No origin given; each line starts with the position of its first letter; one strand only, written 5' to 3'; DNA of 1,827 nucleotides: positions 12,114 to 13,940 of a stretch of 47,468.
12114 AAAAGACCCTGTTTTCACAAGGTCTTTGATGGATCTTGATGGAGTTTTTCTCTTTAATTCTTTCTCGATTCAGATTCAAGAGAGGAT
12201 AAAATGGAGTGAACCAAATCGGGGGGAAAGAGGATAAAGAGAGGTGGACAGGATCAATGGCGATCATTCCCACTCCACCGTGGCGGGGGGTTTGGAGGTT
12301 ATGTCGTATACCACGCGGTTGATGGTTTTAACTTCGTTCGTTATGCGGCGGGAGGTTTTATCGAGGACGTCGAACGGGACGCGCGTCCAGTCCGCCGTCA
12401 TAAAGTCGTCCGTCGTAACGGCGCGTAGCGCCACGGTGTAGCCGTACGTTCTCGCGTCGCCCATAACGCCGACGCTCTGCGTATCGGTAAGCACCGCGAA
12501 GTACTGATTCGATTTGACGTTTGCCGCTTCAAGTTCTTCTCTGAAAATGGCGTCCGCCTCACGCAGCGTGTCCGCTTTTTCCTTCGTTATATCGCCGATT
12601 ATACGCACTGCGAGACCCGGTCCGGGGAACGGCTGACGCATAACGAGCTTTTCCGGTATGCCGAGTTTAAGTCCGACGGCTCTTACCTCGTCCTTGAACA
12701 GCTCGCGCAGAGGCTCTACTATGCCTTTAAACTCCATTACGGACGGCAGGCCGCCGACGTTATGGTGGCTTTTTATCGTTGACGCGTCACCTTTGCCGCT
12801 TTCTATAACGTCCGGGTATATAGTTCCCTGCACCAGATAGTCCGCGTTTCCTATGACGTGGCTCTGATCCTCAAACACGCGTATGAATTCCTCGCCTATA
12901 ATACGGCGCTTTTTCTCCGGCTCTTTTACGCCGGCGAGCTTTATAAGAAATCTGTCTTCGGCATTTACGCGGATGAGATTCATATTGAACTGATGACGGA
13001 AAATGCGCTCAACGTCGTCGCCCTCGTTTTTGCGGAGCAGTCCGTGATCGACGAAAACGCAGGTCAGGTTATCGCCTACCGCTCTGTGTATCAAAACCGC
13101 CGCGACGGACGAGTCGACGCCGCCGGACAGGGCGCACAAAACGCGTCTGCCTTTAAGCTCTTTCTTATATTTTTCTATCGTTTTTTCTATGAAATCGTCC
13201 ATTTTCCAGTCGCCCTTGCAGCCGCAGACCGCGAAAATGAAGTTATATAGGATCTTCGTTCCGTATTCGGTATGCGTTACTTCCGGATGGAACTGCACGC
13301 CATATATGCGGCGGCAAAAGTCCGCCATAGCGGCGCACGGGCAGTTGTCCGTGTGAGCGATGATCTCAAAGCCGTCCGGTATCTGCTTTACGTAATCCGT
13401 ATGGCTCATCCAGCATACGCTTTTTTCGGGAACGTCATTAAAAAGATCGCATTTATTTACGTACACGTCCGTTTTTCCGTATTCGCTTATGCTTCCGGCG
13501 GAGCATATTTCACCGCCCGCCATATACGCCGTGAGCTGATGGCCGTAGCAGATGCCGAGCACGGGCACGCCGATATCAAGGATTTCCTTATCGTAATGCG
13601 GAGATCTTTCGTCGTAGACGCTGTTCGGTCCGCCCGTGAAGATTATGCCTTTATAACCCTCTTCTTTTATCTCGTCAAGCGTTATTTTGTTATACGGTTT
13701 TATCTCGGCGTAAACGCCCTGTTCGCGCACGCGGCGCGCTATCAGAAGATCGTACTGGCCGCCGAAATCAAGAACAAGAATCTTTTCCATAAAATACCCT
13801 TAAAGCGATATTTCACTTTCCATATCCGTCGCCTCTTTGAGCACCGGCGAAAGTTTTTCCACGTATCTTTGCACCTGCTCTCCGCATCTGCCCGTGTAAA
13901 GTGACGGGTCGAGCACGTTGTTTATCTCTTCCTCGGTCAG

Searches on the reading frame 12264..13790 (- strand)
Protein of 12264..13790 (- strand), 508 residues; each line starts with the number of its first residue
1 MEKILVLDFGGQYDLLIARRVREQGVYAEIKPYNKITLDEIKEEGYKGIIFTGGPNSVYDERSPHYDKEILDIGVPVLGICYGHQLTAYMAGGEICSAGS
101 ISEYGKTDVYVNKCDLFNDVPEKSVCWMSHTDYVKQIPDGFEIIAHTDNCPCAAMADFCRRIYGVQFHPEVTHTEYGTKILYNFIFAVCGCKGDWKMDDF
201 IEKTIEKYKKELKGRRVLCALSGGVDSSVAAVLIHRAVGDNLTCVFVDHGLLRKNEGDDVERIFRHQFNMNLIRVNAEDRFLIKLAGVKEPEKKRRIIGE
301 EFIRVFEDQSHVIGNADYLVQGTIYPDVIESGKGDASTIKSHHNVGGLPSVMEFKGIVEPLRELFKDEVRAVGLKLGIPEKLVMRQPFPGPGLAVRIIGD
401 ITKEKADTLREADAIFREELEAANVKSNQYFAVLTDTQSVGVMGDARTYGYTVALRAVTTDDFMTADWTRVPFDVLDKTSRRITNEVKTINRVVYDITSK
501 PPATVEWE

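Call 16: find_encoding_contigs(protein=window:12264-13790:-, flank=10000, max_places=10)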
Protein window:12264-13790:- (508 aa): 1 contig read that carries it; 1 place shown.
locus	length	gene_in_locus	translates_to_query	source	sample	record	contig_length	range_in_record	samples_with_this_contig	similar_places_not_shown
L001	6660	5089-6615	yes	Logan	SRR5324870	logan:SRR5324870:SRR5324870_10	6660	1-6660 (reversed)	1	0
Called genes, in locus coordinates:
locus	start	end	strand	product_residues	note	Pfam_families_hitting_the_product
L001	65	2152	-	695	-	PF12437:GSIII_N, PF00120:Gln-synt_C, PF18318:Gln-synt_C-ter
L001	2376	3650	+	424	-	PF00709:Adenylsucc_synt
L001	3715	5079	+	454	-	PF00206:Lyase_1, PF10397:ADSL_C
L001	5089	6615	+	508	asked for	PF00117:GATase, PF07722:Peptidase_C26 (weak), PF02540:NAD_synthase (faint), PF03054:tRNA_Me_trans (faint), PF00958:GMP_synt_C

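Call 20: search_protein_families(library=pfam, proteins=[window:12264-13790:-])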
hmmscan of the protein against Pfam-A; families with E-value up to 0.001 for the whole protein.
window:12264-13790:- (508 aa): 5 families
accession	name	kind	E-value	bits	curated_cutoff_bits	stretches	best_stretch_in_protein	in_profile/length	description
PF00117.34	GATase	-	1.8e-43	148.9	22.8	1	5-186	1-188/190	Glutamine amidotransferase class-I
PF00958.27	GMP_synt_C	-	6.3e-41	138.8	27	1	422-507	5-92/92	GMP synthase C terminal domain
PF02540.23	NAD_synthase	-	6.3e-09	35.8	21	1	201-275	5-79/242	NAD synthase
PF07722.19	Peptidase_C26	-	8e-07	29.5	20.5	1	68-170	99-219/219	Peptidase C26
PF03054.22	tRNA_Me_trans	-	1.4e-05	25.2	20.6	1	216-248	2-33/202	tRNA methyl transferase HUP domain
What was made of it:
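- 12264..13790 (-): guaA (GMP synthase, 508 aa), last gene of the purA-purB-guaA block. Pfam GATase + GMP_synt_C (call 20).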

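Call 23: find_related_loci(query=window:12267-13790:-, collection=genome_contigs, flank=10000)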
Query window:12267-13790:- (508 aa) in genome_contigs; peptide patterns used: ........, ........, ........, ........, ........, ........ (x = any residue, [..] = any of these).
600 stretches matched a pattern (row limit reached: there are more); 595 encode a relative of the query (tblastn E <= 1e-3); the best 80 are kept; 80 distinct loci.
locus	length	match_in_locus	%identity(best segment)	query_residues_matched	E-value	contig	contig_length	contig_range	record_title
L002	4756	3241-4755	87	1-505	0e+0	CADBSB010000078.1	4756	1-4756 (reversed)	MAG: uncultured Ruminococcus sp. isolate RUG14256 genome assembly, contig: RUG14256_asm_78, whole genome shotgun sequenc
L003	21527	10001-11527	74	1-508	0e+0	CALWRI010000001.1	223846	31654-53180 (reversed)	MAG: uncultured Christensenellaceae bacterium isolate BRZ_DG__bin109 genome assembly, contig: BRZ_DG__NODE_41_length_223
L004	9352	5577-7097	76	1-508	0e+0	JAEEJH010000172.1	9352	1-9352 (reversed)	MAG: Clostridiales bacterium isolate Tb.RUG.165 k141_12024703_flag=1_multi=16.0000_len=9352, whole genome shotgun sequen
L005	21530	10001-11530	75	1-508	0e+0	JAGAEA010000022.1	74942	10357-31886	MAG: Clostridia bacterium isolate RGIG8357 Water_buffalos_Rumen.Co__c3972933, whole genome shotgun sequence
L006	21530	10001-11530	73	1-508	0e+0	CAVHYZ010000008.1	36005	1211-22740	Acutalibacteraceae bacterium isolate H07634-L1_cleanbin_000022 genome assembly, contig: Spades_H07634-L1_contig_816, who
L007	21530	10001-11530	73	1-508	0e+0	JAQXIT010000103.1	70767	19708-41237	MAG: Bacillota bacterium isolate SUG1232 k141_9275736, whole genome shotgun sequence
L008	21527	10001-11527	75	1-508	0e+0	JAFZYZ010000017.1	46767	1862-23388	MAG: Clostridia bacterium isolate RGIG8226 Water_buffalos_Rumen-5__c370228, whole genome shotgun sequence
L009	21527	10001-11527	73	1-508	0e+0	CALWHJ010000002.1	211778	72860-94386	MAG: uncultured Christensenellaceae bacterium isolate BRZ_DR__bin29 genome assembly, contig: BRZ_DR__NODE_62_length_2117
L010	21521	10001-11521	73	2-508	0e+0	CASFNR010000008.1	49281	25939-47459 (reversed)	uncultured Eubacteriales bacterium isolate O63_L3_318318_idba_bin.145 genome assembly, contig: O63_L3_318318_idba_bin.14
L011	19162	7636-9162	75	1-508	0e+0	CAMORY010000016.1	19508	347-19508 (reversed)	MAG: uncultured Clostridia bacterium isolate SRR873609_bin.143_metaWRAP_v1.3_MAG genome assembly, contig: ERZ1756109_671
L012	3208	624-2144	73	2-508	0e+0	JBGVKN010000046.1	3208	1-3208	MAG: Faecousia sp. isolate fecal_MAG_303 fecal_MAG_303_contig_0046, whole genome shotgun sequence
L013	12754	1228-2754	73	2-508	0e+0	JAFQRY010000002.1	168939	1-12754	MAG: Clostridia bacterium isolate RGIG2096 Goat_Colon-3__c21147, whole genome shotgun sequence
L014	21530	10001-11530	72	1-508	0e+0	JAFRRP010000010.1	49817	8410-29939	MAG: Clostridia bacterium isolate RGIG2737 Goat_Omasum-4__c57225, whole genome shotgun sequence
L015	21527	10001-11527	73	2-508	0e+0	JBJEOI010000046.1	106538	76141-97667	MAG: Acutalibacteraceae bacterium isolate SARD02_bin.027 NODE_42_length_106538_cov_10.229436, whole genome shotgun seque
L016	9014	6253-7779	72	2-508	0e+0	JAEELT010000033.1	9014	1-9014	MAG: Clostridiaceae bacterium isolate Tb.RUG.222 k141_2887443_flag=0_multi=28.4187_len=9014, whole genome shotgun sequen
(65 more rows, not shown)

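Call 42: find_homologous_proteins(query=window:12267-13790:-, max_evalue=1e-200)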
Query window:12267-13790:- (508 aa): 7703 proteins with E <= 1e-200 among 8000 candidates; the best 120 are listed.
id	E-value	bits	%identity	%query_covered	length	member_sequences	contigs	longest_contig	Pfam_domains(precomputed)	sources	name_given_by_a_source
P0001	0.0e+0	1112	94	100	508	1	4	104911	PF00958.28,PF07722.20,PF03054.23,PF00117.35,PF02540.24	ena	-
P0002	0.0e+0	1111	94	100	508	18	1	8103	PF00958.28,PF07722.20,PF03054.23,PF00117.35,PF02540.24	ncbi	-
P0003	0.0e+0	1105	94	100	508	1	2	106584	PF00958.28,PF07722.20,PF03054.23,PF00117.35,PF02540.24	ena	-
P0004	0.0e+0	1100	93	100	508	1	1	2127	PF00958.28,PF07722.20,PF03054.23,PF00117.35,PF02540.24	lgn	-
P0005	0.0e+0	1078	91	100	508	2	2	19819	PF00958.28,PF07722.20,PF03054.23,PF00117.35,PF02540.24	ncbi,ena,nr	ncbi:MAG: glutamine-hydrolyzing GMP synthase [Clostridia bacterium]|nr:glutamine-hydrolyzing GMP syn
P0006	0.0e+0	1076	91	100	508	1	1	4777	PF00958.28,PF07722.20,PF03054.23,PF00117.35,PF02540.24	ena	-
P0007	0.0e+0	1032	87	100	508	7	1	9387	PF00958.28,PF07722.20,PF03054.23,PF00117.35,PF02540.24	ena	-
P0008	0.0e+0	1016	-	-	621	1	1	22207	PF00958.28,PF24167.2,PF07722.20,PF01507.26,PF03054.23,PF06508.20,PF02568.21,PF00117.35,PF01171.27,PF00764.26,PF02540.24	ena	-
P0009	6.6e-298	1006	84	100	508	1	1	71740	PF00958.28,PF07722.20,PF03054.23,PF00117.35,PF02540.24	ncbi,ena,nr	ncbi:MAG: glutamine-hydrolyzing GMP synthase [Clostridia bacterium]|nr:glutamine-hydrolyzing GMP syn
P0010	1.7e-297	1005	84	100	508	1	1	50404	PF00958.28,PF07722.20,PF03054.23,PF00117.35,PF02540.24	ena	-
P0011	1.4e-296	1002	84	100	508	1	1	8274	PF00958.28,PF07722.20,PF03054.23,PF00117.35,PF02540.24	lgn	-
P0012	1.1e-295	999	84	100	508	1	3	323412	PF00958.28,PF07722.20,PF03054.23,PF00117.35,PF02540.24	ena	-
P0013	2.3e-295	998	83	100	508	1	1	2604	PF00958.28,PF07722.20,PF03054.23,PF00117.35,PF02540.24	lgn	-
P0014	2.6e-295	998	84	100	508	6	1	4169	PF00958.28,PF07722.20,PF03054.23,PF00117.35,PF02540.24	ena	-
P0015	1.9e-294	995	84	100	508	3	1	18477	PF00958.28,PF07722.20,PF03054.23,PF00117.35,PF02540.24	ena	-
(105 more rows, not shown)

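Call 43: find_encoding_contigs(protein=P0001, flank=10000, max_places=4)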
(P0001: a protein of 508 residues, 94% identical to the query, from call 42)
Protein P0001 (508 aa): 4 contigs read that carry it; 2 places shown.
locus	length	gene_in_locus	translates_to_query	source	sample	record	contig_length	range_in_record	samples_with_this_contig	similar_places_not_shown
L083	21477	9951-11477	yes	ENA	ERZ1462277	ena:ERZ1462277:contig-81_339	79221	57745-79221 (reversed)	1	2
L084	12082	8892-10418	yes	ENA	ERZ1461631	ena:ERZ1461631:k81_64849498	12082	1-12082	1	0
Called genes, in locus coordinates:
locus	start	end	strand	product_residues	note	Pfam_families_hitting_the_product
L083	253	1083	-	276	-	PF08543:Phos_pyr_kin, PF00294:PfkB (weak)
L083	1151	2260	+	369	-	PF00392:GntR, PF00155:Aminotran_1_2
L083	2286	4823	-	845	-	PF00404:Dockerin_1 (weak)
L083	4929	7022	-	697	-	PF12437:GSIII_N, PF00120:Gln-synt_C, PF18318:Gln-synt_C-ter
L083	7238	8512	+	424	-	PF00709:Adenylsucc_synt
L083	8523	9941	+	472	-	PF00206:Lyase_1, PF10397:ADSL_C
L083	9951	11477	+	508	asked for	PF00117:GATase, PF07722:Peptidase_C26 (weak), PF02540:NAD_synthase (weak), PF03054:tRNA_Me_trans (faint), PF00958:GMP_synt_C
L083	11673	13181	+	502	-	PF00817:IMS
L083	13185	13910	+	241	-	PF02525:Flavodoxin_2, PF03358:FMN_red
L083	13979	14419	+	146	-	-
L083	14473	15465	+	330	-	PF18958:DUF5700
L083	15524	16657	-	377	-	PF01545:Cation_efflux, PF16916:ZT_dimer (weak)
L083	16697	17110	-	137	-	PF12724:Flavodoxin_5 (weak)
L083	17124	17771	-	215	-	-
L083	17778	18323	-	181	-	PF00255:GSHPx, PF00578:AhpC-TSA (faint)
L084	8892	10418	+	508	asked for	PF00117:GATase, PF07722:Peptidase_C26 (weak), PF02540:NAD_synthase (weak), PF03054:tRNA_Me_trans (faint), PF00958:GMP_synt_C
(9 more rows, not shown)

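Call 44: find_encoding_contigs(protein=P0003, flank=10000, max_places=4)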
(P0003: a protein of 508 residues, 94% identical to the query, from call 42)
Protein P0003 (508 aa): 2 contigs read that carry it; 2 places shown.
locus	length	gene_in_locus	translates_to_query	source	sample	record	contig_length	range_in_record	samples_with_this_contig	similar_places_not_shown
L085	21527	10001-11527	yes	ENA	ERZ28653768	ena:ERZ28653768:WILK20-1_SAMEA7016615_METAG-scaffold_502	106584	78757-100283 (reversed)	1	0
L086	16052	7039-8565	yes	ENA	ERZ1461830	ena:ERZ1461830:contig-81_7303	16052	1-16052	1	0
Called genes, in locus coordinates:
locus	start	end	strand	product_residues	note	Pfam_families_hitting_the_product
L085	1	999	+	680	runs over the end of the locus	PF03772:Competence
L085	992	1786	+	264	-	PF02578:Cu-oxidase_4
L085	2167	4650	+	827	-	PF25788:Ig_Rha78A_N, PF08531:Bac_rhamnosid_N, PF05592:Bac_rhamnosid, PF17389:Bac_rhamnosid6H, PF17390:Bac_rhamnosid_C (weak)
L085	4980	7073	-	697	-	PF12437:GSIII_N, PF00120:Gln-synt_C, PF18318:Gln-synt_C-ter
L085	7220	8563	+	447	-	PF00709:Adenylsucc_synt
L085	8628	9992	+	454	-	PF00206:Lyase_1, PF10397:ADSL_C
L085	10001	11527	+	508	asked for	PF00117:GATase, PF07722:Peptidase_C26 (weak), PF02540:NAD_synthase (weak), PF03054:tRNA_Me_trans (faint), PF00958:GMP_synt_C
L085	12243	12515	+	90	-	-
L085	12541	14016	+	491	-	-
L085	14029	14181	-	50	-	-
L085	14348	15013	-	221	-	PF00589:Phage_integrase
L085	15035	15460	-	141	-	PF14657:Arm-DNA-bind_4, PF14659:Phage_int_SAM_3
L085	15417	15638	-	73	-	-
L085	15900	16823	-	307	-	-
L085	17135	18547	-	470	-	PF00493:MCM, PF07724:AAA_2, PF00004:AAA, PF07728:AAA_5 (weak)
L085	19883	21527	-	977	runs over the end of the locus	PF01443:Viral_helicase1 (faint), PF25164:CoiA_N, PF06054:CoiA_nuc, PF00580:UvrD-helicase, PF13245:AAA_19, PF13361:UvrD_C, PF13538:UvrD_C_2 (faint)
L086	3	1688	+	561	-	?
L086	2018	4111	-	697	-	PF12437:GSIII_N, PF00120:Gln-synt_C, PF18318:Gln-synt_C-ter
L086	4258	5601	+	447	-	PF00709:Adenylsucc_synt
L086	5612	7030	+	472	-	PF00206:Lyase_1, PF10397:ADSL_C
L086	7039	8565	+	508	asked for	PF00117:GATase, PF07722:Peptidase_C26 (weak), PF02540:NAD_synthase (weak), PF03054:tRNA_Me_trans (faint), PF00958:GMP_synt_C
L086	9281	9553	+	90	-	-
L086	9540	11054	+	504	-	-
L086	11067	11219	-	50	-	-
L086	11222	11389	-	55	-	PF21983:NikA-like (weak)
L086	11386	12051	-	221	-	PF00589:Phage_integrase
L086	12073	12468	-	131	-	PF14657:Arm-DNA-bind_4, PF14659:Phage_int_SAM_3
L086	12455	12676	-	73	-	-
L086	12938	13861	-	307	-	-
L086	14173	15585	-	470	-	PF00493:MCM, PF07724:AAA_2, PF00004:AAA, PF07728:AAA_5 (weak)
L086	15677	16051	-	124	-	?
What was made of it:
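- L085 and L086 carry a tyrosine-integrase island at that site (call 44).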

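Call 45: find_encoding_contigs(protein=P0005, flank=10000, max_places=4)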
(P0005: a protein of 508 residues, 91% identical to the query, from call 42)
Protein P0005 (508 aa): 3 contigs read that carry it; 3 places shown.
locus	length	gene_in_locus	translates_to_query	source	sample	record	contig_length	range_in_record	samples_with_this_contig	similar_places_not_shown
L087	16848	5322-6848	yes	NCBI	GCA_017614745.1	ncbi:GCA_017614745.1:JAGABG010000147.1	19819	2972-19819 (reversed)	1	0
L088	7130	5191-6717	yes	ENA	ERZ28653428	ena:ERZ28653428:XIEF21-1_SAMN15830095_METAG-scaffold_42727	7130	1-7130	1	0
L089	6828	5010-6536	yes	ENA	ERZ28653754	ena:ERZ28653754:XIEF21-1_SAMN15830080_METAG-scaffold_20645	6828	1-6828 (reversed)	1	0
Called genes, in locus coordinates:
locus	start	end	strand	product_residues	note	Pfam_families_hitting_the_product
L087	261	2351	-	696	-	PF12437:GSIII_N, PF00120:Gln-synt_C, PF18318:Gln-synt_C-ter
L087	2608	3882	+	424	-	PF00709:Adenylsucc_synt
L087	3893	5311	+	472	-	PF00206:Lyase_1, PF10397:ADSL_C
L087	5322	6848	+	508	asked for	PF00117:GATase, PF07722:Peptidase_C26 (weak), PF02540:NAD_synthase (faint), PF03054:tRNA_Me_trans (faint), PF00958:GMP_synt_C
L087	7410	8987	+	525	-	-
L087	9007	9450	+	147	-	PF00583:Acetyltransf_1, PF13527:Acetyltransf_9 (weak), PF13673:Acetyltransf_10 (weak), PF13508:Acetyltransf_7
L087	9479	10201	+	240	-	PF00753:Lactamase_B, PF23023:Anti-Pycsar_Apyc1 (weak), PF19583:ODP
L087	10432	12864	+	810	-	-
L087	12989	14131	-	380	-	-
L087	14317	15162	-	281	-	-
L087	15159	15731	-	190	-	PF04542:Sigma70_r2 (weak), PF08281:Sigma70_r4_2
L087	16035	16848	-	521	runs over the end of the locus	PF00488:MutS_V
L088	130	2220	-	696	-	PF12437:GSIII_N, PF00120:Gln-synt_C, PF18318:Gln-synt_C-ter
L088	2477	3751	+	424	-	PF00709:Adenylsucc_synt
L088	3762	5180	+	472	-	PF00206:Lyase_1, PF10397:ADSL_C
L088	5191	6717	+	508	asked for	PF00117:GATase, PF07722:Peptidase_C26 (weak), PF02540:NAD_synthase (faint), PF03054:tRNA_Me_trans (faint), PF00958:GMP_synt_C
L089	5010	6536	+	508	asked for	PF00117:GATase, PF07722:Peptidase_C26 (weak), PF02540:NAD_synthase (faint), PF03054:tRNA_Me_trans (faint), PF00958:GMP_synt_C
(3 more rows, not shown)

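Call 61: find_encoding_contigs(protein=P0002, flank=10000, max_places=4)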
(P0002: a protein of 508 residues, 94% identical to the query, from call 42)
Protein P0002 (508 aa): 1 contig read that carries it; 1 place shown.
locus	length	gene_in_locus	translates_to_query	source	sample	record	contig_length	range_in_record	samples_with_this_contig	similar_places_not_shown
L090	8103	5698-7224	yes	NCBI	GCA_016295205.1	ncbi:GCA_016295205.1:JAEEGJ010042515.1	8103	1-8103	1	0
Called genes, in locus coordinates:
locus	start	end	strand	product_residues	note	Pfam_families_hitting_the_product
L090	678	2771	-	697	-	PF12437:GSIII_N, PF00120:Gln-synt_C, PF18318:Gln-synt_C-ter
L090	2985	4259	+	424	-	PF00709:Adenylsucc_synt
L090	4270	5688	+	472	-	PF00206:Lyase_1, PF10397:ADSL_C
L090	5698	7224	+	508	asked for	PF00117:GATase, PF07722:Peptidase_C26 (faint), PF02540:NAD_synthase (weak), PF03054:tRNA_Me_trans (faint), PF00958:GMP_synt_C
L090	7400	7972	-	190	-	PF19553:DUF6076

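Call 62: find_encoding_contigs(protein=P0004, flank=10000, max_places=4)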
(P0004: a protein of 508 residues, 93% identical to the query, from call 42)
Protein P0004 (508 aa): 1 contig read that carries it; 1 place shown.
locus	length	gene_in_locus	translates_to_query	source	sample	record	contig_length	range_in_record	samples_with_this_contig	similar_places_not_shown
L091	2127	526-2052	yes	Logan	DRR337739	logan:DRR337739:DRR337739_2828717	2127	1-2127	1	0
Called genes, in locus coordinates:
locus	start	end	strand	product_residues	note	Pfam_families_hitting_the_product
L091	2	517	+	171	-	?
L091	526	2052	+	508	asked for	PF00117:GATase, PF07722:Peptidase_C26 (weak), PF02540:NAD_synthase (weak), PF03054:tRNA_Me_trans (faint), PF00958:GMP_synt_C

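Call 63: find_encoding_contigs(protein=P0007, flank=10000, max_places=4)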
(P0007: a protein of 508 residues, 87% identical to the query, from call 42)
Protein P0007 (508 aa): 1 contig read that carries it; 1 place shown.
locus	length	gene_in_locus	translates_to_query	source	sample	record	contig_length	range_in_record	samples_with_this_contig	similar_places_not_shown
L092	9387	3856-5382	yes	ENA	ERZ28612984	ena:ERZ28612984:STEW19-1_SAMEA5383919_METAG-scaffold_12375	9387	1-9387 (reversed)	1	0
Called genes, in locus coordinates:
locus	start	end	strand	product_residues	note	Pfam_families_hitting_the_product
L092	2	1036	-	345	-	?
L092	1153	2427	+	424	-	PF00709:Adenylsucc_synt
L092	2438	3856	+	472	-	PF00206:Lyase_1, PF10397:ADSL_C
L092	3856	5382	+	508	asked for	PF00117:GATase, PF07722:Peptidase_C26, PF02540:NAD_synthase, PF03054:tRNA_Me_trans (weak), PF00958:GMP_synt_C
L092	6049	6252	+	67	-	-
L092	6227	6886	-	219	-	PF04402:SIMPL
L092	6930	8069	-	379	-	PF14249:Tocopherol_cycl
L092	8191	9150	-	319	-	PF00800:PDT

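Call 72: find_encoding_contigs(protein=P0009, flank=10000, max_places=3)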
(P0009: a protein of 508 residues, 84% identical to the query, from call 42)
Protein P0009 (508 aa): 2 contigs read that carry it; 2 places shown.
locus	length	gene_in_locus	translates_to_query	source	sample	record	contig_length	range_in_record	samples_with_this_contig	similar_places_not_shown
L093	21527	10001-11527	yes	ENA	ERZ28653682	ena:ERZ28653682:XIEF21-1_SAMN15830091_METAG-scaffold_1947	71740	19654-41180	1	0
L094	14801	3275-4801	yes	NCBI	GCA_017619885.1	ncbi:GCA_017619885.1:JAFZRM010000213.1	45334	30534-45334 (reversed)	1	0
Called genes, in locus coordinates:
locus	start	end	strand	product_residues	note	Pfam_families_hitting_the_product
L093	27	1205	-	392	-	PF01594:AI-2E_transport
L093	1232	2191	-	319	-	-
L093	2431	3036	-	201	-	-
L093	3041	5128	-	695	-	PF12437:GSIII_N, PF00120:Gln-synt_C, PF18318:Gln-synt_C-ter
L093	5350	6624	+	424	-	PF00709:Adenylsucc_synt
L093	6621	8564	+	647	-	-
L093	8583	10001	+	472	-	PF00206:Lyase_1, PF10397:ADSL_C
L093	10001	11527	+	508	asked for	PF00117:GATase, PF07722:Peptidase_C26, PF02540:NAD_synthase, PF03054:tRNA_Me_trans (faint), PF00958:GMP_synt_C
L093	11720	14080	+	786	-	-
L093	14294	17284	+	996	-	-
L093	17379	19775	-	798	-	PF22666:Glyco_hydro_2_N2, PF00703:Glyco_hydro_2 (weak), PF02836:Glyco_hydro_2_C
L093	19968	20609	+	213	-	PF13580:SIS_2, PF01380:SIS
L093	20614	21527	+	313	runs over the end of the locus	PF00480:ROK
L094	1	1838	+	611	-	PF22848:ASD1_dom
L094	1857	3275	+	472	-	PF00206:Lyase_1, PF10397:ADSL_C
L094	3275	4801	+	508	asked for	PF00117:GATase, PF07722:Peptidase_C26, PF02540:NAD_synthase, PF03054:tRNA_Me_trans (faint), PF00958:GMP_synt_C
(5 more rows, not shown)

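Call 73: find_encoding_contigs(protein=P0012, flank=10000, max_places=3)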
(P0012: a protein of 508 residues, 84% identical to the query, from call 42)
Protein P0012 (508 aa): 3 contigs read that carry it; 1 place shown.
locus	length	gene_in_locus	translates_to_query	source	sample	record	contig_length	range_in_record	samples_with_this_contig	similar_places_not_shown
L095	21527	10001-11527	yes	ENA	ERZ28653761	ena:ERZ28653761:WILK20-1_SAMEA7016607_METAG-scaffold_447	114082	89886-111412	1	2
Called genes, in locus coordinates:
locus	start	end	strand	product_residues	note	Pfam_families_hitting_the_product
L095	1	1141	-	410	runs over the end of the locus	PF07992:Pyr_redox_2, PF13738:Pyr_redox_3 (weak), PF00070:Pyr_redox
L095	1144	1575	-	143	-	PF12797:Fer4_2 (faint), PF13187:Fer4_9 (faint), PF13247:Fer4_11, PF12838:Fer4_7 (weak), PF00037:Fer4 (weak), PF12837:Fer4_6 (weak)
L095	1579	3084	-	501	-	PF14697:Fer4_21 (weak), PF12838:Fer4_7, PF13187:Fer4_9 (weak), PF00037:Fer4 (weak), PF04898:Glu_syn_central (weak), PF01645:Glu_synthase, PF04898:Glu_syn_central, PF01070:FMN_dh (weak)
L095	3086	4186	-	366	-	PF00310:GATase_2, PF13522:GATase_6 (weak), PF13537:GATase_7 (faint)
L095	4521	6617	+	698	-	PF12437:GSIII_N, PF00120:Gln-synt_C, PF18318:Gln-synt_C-ter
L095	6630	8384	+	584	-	PF00909:Ammonium_transp, PF00543:P-II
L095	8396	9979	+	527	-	PF13522:GATase_6, PF13537:GATase_7, PF12481:DUF3700, PF00733:Asn_synthase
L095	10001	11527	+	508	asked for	PF00117:GATase, PF07722:Peptidase_C26, PF02540:NAD_synthase (faint), PF03054:tRNA_Me_trans (weak), PF00958:GMP_synt_C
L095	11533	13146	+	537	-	PF06418:CTP_synth_N, PF00117:GATase, PF07722:Peptidase_C26 (weak)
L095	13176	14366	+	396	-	PF00155:Aminotran_1_2, PF04864:Alliinase_C (faint)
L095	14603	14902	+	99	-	PF01740:STAS, PF13466:STAS_2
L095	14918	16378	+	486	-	PF07228:SpoIIE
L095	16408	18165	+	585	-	PF01554:MatE, PF13581:HATPase_c_2 (weak)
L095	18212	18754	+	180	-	PF13581:HATPase_c_2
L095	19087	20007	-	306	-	PF03547:Mem_trans, PF05313:Pox_P21 (weak), PF03547:Mem_trans, PF01758:SBF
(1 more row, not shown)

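Call 74: find_encoding_contigs(protein=P0006, flank=10000, max_places=3)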
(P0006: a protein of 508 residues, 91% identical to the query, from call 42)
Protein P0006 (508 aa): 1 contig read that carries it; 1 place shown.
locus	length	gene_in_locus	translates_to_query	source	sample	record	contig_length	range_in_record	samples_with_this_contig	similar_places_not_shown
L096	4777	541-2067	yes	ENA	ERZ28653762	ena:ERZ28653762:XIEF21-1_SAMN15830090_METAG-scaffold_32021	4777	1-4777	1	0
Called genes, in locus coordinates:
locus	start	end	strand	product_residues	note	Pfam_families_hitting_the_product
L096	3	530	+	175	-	?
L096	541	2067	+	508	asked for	PF00117:GATase, PF07722:Peptidase_C26 (weak), PF02540:NAD_synthase (faint), PF03054:tRNA_Me_trans (faint), PF00958:GMP_synt_C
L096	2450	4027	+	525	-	-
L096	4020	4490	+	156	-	PF00583:Acetyltransf_1, PF13527:Acetyltransf_9 (weak), PF13673:Acetyltransf_10 (weak), PF13508:Acetyltransf_7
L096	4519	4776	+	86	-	?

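Call 82: search_protein_families(library=phrogs, proteins=[L092:6049-6252:+], max_evalue=0.01)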
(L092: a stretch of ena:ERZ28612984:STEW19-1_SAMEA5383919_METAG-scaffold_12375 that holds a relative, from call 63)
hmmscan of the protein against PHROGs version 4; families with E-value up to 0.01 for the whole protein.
L092:6049-6252:+ (67 aa): 0 families
